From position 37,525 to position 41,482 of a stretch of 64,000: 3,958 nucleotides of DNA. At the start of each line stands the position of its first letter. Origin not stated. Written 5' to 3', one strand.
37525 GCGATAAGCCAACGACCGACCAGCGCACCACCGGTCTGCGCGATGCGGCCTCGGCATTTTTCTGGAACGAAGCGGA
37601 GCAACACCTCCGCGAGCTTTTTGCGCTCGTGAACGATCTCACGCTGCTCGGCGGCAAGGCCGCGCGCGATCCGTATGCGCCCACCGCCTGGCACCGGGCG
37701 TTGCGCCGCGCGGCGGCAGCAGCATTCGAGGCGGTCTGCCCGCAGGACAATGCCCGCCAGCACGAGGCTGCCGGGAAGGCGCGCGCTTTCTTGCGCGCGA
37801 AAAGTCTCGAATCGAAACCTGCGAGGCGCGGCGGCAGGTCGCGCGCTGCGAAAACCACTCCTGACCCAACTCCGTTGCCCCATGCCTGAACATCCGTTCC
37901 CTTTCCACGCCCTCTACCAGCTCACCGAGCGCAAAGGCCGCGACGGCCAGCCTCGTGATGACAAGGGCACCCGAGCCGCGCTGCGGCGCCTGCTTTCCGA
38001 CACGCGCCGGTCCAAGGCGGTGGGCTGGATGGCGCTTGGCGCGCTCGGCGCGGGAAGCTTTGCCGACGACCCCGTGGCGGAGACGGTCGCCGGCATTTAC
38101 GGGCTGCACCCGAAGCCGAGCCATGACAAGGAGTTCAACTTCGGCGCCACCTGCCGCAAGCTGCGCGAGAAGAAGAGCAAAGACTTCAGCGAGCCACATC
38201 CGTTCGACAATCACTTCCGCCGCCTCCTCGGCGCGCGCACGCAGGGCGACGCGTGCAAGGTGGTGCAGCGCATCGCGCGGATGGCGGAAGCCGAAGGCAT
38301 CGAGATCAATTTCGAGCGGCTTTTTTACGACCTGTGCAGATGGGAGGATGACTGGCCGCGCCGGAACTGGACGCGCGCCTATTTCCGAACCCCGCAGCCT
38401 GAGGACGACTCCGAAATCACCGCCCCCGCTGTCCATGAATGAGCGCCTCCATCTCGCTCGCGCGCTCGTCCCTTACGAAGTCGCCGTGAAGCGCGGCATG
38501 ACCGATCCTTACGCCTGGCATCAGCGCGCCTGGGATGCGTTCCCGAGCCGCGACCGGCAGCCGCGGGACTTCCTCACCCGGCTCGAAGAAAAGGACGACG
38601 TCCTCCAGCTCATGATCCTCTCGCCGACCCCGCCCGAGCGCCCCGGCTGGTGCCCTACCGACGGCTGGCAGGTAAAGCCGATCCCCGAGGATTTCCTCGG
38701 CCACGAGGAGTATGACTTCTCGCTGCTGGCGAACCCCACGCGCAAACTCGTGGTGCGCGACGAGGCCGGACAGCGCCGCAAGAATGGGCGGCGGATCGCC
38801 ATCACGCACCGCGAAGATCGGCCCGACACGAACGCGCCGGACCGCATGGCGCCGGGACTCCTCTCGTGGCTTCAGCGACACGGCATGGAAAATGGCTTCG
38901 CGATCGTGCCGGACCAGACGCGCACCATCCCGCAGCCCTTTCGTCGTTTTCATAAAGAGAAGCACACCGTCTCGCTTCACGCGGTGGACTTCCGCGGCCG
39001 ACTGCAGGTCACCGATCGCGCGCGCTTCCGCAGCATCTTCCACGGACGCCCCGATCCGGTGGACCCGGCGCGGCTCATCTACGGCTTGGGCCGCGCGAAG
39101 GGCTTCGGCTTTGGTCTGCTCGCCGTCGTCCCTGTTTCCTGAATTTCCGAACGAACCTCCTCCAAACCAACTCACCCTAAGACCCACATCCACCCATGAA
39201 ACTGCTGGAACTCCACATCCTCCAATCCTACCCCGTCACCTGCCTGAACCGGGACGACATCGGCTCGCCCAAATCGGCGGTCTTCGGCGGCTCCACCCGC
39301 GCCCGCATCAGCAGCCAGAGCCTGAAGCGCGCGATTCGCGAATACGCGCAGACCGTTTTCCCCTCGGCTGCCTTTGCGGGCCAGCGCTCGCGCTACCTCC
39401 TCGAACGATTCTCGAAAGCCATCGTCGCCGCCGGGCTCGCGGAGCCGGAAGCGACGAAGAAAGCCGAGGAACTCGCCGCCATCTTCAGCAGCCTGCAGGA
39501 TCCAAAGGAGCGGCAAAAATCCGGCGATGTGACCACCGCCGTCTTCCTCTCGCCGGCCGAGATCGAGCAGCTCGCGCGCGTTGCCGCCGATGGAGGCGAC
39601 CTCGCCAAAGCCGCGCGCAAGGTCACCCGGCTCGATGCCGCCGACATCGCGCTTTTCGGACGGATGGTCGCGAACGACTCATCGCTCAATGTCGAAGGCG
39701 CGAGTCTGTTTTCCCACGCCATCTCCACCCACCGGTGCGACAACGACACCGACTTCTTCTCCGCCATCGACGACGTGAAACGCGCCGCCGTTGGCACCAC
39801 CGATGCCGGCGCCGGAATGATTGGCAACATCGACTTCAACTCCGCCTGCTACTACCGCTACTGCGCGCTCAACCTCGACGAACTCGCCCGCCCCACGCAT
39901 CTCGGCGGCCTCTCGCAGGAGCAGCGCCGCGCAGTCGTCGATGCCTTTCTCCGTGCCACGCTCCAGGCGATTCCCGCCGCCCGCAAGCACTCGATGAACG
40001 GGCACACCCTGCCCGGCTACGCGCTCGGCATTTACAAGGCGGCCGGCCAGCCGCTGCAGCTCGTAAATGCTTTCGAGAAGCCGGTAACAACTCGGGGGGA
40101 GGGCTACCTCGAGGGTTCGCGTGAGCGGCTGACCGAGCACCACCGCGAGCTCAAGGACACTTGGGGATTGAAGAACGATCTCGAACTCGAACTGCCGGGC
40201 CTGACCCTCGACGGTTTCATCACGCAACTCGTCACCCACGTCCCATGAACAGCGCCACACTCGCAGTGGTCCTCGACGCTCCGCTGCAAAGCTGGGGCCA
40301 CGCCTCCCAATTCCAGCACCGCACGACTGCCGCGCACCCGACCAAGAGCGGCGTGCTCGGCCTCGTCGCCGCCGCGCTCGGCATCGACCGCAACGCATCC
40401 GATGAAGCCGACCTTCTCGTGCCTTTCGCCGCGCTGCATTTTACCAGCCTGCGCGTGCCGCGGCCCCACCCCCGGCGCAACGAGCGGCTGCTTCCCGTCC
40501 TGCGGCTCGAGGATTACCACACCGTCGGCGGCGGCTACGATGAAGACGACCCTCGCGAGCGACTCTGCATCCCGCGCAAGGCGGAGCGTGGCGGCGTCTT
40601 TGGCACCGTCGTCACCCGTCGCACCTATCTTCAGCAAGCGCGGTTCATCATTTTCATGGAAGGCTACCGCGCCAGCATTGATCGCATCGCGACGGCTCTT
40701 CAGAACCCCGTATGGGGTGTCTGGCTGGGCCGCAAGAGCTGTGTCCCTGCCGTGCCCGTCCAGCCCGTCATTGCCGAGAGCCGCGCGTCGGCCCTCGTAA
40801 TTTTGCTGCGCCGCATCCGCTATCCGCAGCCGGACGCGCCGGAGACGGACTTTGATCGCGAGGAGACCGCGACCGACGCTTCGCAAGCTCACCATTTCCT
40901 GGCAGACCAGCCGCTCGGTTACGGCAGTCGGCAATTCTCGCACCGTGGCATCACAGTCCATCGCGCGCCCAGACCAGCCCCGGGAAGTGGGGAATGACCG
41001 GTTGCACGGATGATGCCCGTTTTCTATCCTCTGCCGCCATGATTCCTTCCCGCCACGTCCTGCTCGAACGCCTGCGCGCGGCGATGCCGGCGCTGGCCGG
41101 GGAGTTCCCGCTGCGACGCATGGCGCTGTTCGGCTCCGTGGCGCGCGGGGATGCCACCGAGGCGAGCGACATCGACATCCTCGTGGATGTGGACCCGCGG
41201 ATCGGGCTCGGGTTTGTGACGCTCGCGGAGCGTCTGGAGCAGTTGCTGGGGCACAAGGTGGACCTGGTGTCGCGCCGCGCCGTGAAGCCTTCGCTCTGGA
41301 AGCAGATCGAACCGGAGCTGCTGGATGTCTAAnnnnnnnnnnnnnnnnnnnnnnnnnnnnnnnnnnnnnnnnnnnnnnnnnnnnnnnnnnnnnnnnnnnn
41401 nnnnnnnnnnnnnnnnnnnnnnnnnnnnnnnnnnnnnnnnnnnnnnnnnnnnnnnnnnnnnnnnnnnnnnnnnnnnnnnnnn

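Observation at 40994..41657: HepT/MntA (HEPN-MNT) toxin-antitoxin pair wired into the type I-E cas operon between cas5e and cas1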

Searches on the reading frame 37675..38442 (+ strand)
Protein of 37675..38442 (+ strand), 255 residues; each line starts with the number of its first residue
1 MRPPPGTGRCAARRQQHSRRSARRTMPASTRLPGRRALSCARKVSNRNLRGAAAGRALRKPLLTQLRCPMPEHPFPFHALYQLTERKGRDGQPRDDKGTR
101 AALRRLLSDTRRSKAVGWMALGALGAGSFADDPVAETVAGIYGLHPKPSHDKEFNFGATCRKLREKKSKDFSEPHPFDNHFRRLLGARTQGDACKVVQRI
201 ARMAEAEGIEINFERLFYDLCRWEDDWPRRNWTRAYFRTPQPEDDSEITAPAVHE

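Call 5: search_protein_families(library=pfam, proteins=[window:37675-38442:+], max_evalue=0.01)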
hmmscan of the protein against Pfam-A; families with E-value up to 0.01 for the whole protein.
window:37675-38442:+ (255 aa): 1 family
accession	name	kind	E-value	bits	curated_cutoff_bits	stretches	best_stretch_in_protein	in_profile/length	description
PF09485.15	CRISPR_Cse2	-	4.2e-16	60.1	24.6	1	100-237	2-137/137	CRISPR-associated protein Cse2 (CRISPR_cse2)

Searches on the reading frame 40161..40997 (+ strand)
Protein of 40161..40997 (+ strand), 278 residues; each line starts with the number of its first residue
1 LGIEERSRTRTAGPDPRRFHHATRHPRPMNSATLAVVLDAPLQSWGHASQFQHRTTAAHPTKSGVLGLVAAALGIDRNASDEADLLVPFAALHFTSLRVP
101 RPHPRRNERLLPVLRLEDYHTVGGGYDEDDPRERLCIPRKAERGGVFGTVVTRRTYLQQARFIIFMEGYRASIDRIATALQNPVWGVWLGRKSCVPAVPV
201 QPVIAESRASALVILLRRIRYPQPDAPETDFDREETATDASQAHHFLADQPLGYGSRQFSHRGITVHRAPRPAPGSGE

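Call 5: search_protein_families(library=pfam, proteins=[window:40161-40997:+], max_evalue=0.01)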
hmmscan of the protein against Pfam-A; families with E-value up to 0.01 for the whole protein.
window:40161-40997:+ (278 aa): 1 family
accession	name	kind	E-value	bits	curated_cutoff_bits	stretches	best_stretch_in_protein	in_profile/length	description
PF09704.15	Cas_Cas5d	-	4.4e-33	115.5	23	1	33-207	1-161/217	CRISPR-associated protein (Cas_Cas5)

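Call 44: find_homologous_proteins(query=window:40248-40997:+)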
Query window:40248-40997:+ (249 aa): 4156 proteins with E <= 0.001 among 7807 candidates; the best 120 are listed.
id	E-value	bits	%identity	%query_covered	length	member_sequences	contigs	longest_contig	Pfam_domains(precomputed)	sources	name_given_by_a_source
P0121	2.7e-164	563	100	100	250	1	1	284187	PF09704.16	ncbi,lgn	ncbi:MAG: type I-E CRISPR-associated protein Cas5/CasD [Verrucomicrobiales bacterium]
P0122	8.9e-116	404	74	96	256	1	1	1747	PF09704.16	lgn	-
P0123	1.3e-77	279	57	94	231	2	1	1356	PF09704.16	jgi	jgi:CRISPR system Cascade subunit CasD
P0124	1.9e-77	278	55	96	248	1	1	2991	PF09704.16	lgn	-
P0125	6.6e-76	273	54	98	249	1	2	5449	PF09704.16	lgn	-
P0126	1.3e-75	272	54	94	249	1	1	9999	PF09704.16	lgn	-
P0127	1.1e-72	263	53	95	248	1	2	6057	PF09704.16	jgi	jgi:CRISPR system Cascade subunit CasD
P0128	1.2e-61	226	52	94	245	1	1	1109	PF09704.16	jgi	jgi:CRISPR system Cascade subunit CasD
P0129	2.8e-61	225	49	97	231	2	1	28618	PF09704.16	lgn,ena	-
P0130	5.3e-61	224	50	90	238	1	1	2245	PF09704.16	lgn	-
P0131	7.9e-61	224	50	94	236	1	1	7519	PF09704.16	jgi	jgi:CRISPR system Cascade subunit CasD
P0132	1.3e-60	223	48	98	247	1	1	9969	PF09704.16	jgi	jgi:CRISPR system Cascade subunit CasD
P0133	1.8e-60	222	49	98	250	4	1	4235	PF09704.16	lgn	-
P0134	1.8e-60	222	50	90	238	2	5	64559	PF09704.16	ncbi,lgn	-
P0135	2.5e-60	222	53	90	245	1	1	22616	PF09704.16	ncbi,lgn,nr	ncbi:MAG: type I-E CRISPR-associated protein Cas5/CasD [Chthoniobacteraceae bacterium]|nr:type I-E C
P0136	2.6e-60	222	52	95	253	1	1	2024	PF09704.16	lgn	-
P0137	4.7e-60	221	49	95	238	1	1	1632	PF09704.16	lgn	-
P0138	5.1e-60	221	52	93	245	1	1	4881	PF09704.16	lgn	-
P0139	7.1e-60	221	49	95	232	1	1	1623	PF09704.16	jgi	-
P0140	9.8e-60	220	49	96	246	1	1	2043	PF09704.16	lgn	-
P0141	2.2e-59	219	49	98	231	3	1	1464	PF09704.16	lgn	-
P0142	3.6e-59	218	48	98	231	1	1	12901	PF09704.16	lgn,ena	-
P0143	3.7e-59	218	50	90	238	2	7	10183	PF09704.16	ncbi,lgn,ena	-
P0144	3.8e-59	218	50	94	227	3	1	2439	PF09704.16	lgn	-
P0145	4.9e-59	218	48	90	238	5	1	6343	PF09704.16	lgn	-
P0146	9.4e-59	217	48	95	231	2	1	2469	PF09704.16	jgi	jgi:CRISPR system Cascade subunit CasD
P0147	1.8e-58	216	48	95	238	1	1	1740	PF09704.16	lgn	-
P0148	2.3e-58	216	52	90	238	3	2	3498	PF09704.16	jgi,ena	-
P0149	2.9e-58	215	46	96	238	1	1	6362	PF09704.16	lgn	-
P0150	3.7e-58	215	48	96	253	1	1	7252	PF09704.16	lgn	-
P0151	3.7e-58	215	47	94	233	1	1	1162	PF09704.16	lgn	-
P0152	4.7e-58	215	49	98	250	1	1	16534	PF09704.16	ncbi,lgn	-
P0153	6.1e-58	214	49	94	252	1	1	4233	PF09704.16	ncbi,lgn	-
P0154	8.1e-58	214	49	98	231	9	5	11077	PF09704.16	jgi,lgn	-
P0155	8.2e-58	214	50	92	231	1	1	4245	PF09704.16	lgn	-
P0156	1.0e-57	213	48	98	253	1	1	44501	PF09704.16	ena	-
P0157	1.1e-57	213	46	95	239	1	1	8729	PF09704.16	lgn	-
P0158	1.2e-57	213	49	93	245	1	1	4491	PF09704.16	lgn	-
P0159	2.0e-57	212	49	94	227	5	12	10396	PF09704.16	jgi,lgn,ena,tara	tara:strand:+ start:6785 stop:7468 length:684 start_codon:yes stop_codon:yes gene_type:complete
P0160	2.2e-57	212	48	90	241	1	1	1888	PF09704.16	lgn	-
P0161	2.9e-57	212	48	90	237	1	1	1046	PF09704.16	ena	-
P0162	2.9e-57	212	47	93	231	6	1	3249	PF09704.16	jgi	jgi:CRISPR system Cascade subunit CasD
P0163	3.0e-57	212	50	94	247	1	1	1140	PF09704.16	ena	-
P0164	3.2e-57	212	46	94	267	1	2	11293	PF09704.16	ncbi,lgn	ncbi:MAG: type I-E CRISPR-associated protein Cas5/CasD [Limisphaerales bacterium]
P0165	4.0e-57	212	49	93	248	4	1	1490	PF09704.16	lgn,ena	-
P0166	4.7e-57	211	48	93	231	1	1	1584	PF09704.16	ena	-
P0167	5.1e-57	211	47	96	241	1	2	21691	PF09704.16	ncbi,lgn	-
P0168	5.5e-57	211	47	92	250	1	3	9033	PF09704.16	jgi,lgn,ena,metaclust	metaclust:\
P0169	5.5e-57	211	49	90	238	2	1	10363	PF09704.16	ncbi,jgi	jgi:CRISPR-associated protein Cas5/CasD subtype I-E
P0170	6.3e-57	211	49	94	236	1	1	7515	PF09704.16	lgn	-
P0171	6.7e-57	211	50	94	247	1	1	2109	PF09704.16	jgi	jgi:CRISPR system Cascade subunit CasD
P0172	7.2e-57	211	46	97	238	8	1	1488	PF09704.16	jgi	jgi:CRISPR system Cascade subunit CasD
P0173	1.1e-56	210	45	95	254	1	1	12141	PF09704.16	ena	-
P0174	1.5e-56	210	45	99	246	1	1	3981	PF09704.16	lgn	-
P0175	2.0e-56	209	47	92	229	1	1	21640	PF09704.16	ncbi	-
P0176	2.0e-56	209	48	92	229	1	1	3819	PF09704.16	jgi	-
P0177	2.8e-56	209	48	91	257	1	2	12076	PF09704.16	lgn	-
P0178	3.1e-56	209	49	94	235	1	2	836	PF09704.16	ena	-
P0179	3.1e-56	209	47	95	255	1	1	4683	PF09704.16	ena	-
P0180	3.7e-56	208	50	94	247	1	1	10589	PF09704.16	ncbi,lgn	-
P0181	3.9e-56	208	47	99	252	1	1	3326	PF09704.16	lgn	-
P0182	4.2e-56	208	47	92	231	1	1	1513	PF09704.16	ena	-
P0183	4.4e-56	208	49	94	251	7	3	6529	PF09704.16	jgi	jgi:CRISPR system Cascade subunit CasD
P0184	4.7e-56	208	59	68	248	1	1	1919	PF09704.16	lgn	-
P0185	6.4e-56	208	49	94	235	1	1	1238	PF09704.16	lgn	-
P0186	6.7e-56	208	47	94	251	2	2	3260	PF09704.16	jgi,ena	jgi:CRISPR system Cascade subunit CasD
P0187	6.9e-56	207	51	90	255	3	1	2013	PF09704.16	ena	-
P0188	6.9e-56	207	48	94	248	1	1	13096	PF09704.16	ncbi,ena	-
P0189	7.1e-56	207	47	93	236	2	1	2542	PF09704.16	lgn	-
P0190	8.6e-56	207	47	100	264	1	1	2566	PF09704.16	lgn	-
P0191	8.6e-56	207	48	94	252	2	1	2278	PF09704.16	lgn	-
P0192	1.6e-55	206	47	93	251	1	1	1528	PF09704.16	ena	-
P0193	1.7e-55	206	46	98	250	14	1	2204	PF09704.16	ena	-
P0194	1.7e-55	206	46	90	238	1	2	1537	PF09704.16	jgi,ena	-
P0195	1.8e-55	206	46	96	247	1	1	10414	PF09704.16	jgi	jgi:CRISPR system Cascade subunit CasD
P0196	1.8e-55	206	47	89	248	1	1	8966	PF09704.16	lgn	-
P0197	2.0e-55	206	49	94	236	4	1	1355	PF09704.16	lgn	-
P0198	2.1e-55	206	48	94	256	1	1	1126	PF09704.16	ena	-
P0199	2.4e-55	206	47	94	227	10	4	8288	PF09704.16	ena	-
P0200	3.0e-55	205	46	94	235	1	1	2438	PF09704.16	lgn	-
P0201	6.1e-55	204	47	95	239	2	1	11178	PF09704.16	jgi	-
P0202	6.7e-55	204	47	94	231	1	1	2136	PF09704.16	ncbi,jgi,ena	jgi:CRISPR system Cascade subunit CasD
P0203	6.8e-55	204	47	94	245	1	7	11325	PF09704.16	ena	-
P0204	9.2e-55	204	45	93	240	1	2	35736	PF09704.16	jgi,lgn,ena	-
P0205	9.5e-55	204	48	94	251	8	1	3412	PF09704.16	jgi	jgi:CRISPR system Cascade subunit CasD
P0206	1.1e-54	204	47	91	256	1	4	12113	PF09704.16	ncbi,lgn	-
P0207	1.2e-54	203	48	91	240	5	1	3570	PF09704.16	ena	-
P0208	1.3e-54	203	46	98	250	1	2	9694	PF09704.16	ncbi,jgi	jgi:CRISPR system Cascade subunit CasD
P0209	1.3e-54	203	47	98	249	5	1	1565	PF09704.16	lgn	-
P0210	1.6e-54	203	55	71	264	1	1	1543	PF09704.16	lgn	-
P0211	2.0e-54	203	47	94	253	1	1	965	PF09704.16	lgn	-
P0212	2.0e-54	203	42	98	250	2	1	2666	PF09704.16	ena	-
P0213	5.0e-54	201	46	92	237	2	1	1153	PF09704.16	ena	-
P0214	5.7e-54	201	47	94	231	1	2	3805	PF09704.16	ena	-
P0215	6.8e-54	201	46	94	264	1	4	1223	PF09704.16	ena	-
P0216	7.0e-54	201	48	92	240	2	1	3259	PF09704.16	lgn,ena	-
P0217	8.6e-54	201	46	90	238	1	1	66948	PF09704.16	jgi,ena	-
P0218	9.8e-54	200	48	96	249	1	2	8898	PF09704.16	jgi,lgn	jgi:CRISPR system Cascade subunit CasD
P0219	1.1e-53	200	48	92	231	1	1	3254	PF09704.16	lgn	-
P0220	1.1e-53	200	44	94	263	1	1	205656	PF09704.16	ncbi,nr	ncbi:MAG: type I-E CRISPR-associated protein Cas5/CasD [Verrucomicrobiales bacterium]|nr:type I-E CR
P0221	2.0e-53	199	49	92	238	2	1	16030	PF09704.16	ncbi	ncbi:MAG: type I-E CRISPR-associated protein Cas5/CasD [Chthoniobacterales bacterium]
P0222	2.1e-53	199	46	93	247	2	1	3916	PF09704.16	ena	-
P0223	2.1e-53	199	48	94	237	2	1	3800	PF09704.16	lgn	-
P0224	2.1e-53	199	44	98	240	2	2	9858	PF09704.16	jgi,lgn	jgi:CRISPR system Cascade subunit CasD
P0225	2.3e-53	199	48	90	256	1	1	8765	PF09704.16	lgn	-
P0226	4.9e-53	198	47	93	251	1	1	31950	PF09704.16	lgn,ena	-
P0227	6.0e-53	198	43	98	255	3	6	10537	PF09704.16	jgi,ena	-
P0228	6.4e-53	198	47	90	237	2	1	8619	PF09704.16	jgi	-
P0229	8.3e-53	197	47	94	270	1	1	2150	PF09704.16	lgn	-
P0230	1.0e-52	197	45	92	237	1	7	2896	PF09704.16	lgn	-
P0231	1.0e-52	197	43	94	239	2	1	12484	PF09704.16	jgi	jgi:CRISPR system Cascade subunit CasD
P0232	2.1e-52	196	49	85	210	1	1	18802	PF09704.16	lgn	-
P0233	2.3e-52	196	49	93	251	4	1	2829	PF09704.16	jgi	jgi:CRISPR system Cascade subunit CasD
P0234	2.6e-52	196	44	89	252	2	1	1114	PF09704.16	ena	-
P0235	3.9e-52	195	47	88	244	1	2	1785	PF09704.16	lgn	-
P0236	4.1e-52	195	46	93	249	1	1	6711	PF09704.16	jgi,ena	-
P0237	4.1e-52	195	44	100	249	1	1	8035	PF09704.16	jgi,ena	-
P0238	5.1e-52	195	43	93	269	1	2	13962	PF09704.16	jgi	jgi:CRISPR system Cascade subunit CasD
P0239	5.3e-52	195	45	94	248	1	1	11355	PF09704.16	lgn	-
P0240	5.4e-52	195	45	95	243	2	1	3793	PF09704.16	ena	-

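Call 46: find_encoding_contigs(protein=P0122, flank=3000, max_places=2)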
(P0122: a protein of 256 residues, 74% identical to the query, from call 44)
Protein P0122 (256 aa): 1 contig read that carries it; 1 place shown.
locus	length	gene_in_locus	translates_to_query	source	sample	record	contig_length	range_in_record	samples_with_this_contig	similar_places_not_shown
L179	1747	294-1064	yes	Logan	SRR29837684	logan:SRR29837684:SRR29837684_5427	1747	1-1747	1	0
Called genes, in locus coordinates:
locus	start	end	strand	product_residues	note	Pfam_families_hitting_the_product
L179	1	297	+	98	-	?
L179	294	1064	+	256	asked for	PF09704:Cas_Cas5d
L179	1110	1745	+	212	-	?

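Call 47: find_encoding_contigs(protein=P0126, flank=8000, max_places=2)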
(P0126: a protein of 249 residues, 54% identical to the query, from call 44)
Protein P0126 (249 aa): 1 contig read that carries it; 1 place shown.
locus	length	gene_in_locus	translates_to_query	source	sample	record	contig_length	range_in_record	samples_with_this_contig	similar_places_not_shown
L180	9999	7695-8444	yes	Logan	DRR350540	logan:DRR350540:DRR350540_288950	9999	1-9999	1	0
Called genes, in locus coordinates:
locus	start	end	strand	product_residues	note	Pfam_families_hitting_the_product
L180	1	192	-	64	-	?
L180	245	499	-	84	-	PF12844:HTH_19 (weak), PF13560:HTH_31, PF01381:HTH_3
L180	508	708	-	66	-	-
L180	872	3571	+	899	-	PF18019:Cas3_HD, PF00270:DEAD, PF04851:ResIII (faint), PF22590:Cas3-like_C_2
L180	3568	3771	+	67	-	-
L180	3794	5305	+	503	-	PF09481:CRISPR_Cse1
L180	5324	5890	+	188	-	PF09485:CRISPR_Cse2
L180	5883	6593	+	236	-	PF08798:CRISPR_assoc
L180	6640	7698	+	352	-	PF09344:Cas_CT1975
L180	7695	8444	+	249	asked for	PF09704:Cas_Cas5d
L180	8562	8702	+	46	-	-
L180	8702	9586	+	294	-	PF01867:Cas_Cas1 (weak)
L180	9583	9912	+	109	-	PF09707:Cas_Cas2CT1978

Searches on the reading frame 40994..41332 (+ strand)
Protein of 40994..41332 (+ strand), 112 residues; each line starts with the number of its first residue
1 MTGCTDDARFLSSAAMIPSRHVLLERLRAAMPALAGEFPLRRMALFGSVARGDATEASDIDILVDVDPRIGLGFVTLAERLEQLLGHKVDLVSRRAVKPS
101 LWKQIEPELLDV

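Call 5: search_protein_families(library=pfam, proteins=[window:40994-41332:+], max_evalue=0.01)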
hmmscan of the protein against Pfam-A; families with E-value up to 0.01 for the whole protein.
window:40994-41332:+ (112 aa): 3 families
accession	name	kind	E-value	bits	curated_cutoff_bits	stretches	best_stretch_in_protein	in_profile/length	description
PF01909.29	NTP_transf_2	-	6.8e-12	46.1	21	1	38-102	12-83/93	Nucleotidyltransferase domain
PF18765.7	Polbeta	-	3.2e-10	40.5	26.9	1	41-105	14-80/93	Polymerase beta, Nucleotidyltransferase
PF22600.2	MTPAP-like_central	-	0.0012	19.3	27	1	16-71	18-70/139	Poly(A) RNA polymerase, mitochondrial-like, central palm domain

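Call 40: search_solved_structures(query=window:41039-41332:+, max_evalue=0.001, show_alignments=1)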
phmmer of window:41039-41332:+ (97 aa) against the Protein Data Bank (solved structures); distinct sequences matched with E-value up to 0.001: 1.
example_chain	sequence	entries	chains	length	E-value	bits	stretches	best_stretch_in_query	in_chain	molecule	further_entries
1wot_A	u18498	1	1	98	2.4e-11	47.1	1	6-94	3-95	PUTATIVE MINIMAL NUCLEOTIDYLTRANSFERASE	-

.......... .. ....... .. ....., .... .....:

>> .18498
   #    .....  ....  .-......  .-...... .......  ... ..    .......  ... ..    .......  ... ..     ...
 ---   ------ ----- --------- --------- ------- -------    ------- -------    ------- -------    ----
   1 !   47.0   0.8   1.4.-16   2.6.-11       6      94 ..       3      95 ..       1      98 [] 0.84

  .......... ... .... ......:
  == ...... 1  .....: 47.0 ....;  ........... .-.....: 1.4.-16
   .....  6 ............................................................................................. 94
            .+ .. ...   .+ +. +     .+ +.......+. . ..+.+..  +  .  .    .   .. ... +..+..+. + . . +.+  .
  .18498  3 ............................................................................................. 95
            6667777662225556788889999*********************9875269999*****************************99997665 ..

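Call 56: search_protein_families(library=ncbifam, proteins=[window:41039-41332:+], max_evalue=0.001)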
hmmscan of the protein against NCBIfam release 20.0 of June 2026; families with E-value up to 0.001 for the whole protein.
window:41039-41332:+ (97 aa): 2 families
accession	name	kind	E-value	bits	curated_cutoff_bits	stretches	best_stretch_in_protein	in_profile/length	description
NF047752.1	MntA_antitoxin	equivalog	6e-13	48.6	60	1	22-90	4-73/106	type VII toxin-antitoxin system MntA family adenylyltransferase antitoxin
NF051895.1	anti_phage_HalB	equivalog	2e-05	24.3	190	1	28-49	2-23/211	anti-phage Hailong system nucleotidyltransferase HalB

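Call 57: search_protein_families(library=padloc, proteins=[window:41039-41332:+], max_evalue=0.001)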
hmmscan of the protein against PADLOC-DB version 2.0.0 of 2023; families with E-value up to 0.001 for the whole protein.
window:41039-41332:+ (97 aa): 9 families
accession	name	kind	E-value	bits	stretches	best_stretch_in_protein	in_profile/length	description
PDLC04904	PDC-S09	-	1.2e-23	81.3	1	6-94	6-95/104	-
PDLC04902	PDC-S09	-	2e-23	80.5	1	8-93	4-91/97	-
PDLC04906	PDC-S09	-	1e-20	71.9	1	5-94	4-95/98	-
PDLC04905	PDC-S09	-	3.1e-18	64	1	9-88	5-89/101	-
PDLC04903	PDC-S09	-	3.1e-10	38.3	1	7-52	9-53/108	-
PDLC04907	PDC-S09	-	2.2e-07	29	1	12-51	14-53/114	-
PDLC04368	PDC-M05A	-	9.9e-07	26.8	1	10-74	94-156/201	-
PDLC04369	PDC-M05A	-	2.6e-05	21.9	1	8-49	91-127/201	-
PDLC04778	PDC-M70A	-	0.00087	16.7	1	28-71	50-93/355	-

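Call 91: list_cluster_members(proteins=[window:41039-41329:+, window:40994-41329:+])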
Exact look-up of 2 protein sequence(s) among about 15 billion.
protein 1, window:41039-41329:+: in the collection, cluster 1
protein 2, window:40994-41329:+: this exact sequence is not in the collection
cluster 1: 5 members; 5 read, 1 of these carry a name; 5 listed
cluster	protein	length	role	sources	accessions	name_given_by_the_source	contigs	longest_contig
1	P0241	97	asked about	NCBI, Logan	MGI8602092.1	MAG: nucleotidyltransferase family protein [Verrucomicrobiales bacterium]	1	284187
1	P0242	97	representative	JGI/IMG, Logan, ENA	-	-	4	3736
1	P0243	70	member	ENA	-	-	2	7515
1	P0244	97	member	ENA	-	-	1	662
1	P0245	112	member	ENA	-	-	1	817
